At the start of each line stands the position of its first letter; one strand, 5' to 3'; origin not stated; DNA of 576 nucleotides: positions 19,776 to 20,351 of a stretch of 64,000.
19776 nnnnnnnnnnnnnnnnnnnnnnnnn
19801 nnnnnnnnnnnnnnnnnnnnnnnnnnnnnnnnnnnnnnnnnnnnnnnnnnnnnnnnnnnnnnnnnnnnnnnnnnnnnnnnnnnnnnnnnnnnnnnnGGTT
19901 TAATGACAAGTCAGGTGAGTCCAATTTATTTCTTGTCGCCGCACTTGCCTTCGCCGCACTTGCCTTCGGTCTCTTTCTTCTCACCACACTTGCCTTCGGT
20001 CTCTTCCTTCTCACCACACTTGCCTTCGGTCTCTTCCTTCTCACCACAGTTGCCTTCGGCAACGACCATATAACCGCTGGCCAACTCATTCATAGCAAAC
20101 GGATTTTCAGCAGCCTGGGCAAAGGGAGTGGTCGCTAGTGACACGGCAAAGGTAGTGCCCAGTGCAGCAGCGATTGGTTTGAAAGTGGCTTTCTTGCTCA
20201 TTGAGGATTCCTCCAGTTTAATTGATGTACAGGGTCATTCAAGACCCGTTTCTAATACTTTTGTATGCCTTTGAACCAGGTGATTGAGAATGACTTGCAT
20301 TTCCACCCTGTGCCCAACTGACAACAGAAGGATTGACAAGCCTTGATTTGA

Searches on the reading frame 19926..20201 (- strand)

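Call 62: search_protein_families(library=pfam, proteins=[window:19926-20201:-], max_evalue=0.01)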
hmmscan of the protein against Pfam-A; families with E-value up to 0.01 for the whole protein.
window:19926-20201:- (91 aa): 0 families

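Call 88: search_protein_families(library=ncbifam, proteins=[window:19926-20201:-], max_evalue=0.01)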
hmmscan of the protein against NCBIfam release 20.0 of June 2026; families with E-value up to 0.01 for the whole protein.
window:19926-20201:- (91 aa): 2 families
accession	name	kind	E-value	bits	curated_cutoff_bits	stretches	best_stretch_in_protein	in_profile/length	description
NF050188.1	OxThioModRiPPHvfA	equivalog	1.4e-07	32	95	1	1-90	1-96/96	oxazolone/thioamide-modified RiPP metallophore HvfA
NF050137.2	KCGExKCG_twice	domain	2.2e-06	27.3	19.5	1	69-89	6-28/29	HvfA family oxazolone/thioamide-modified RiPP metallophore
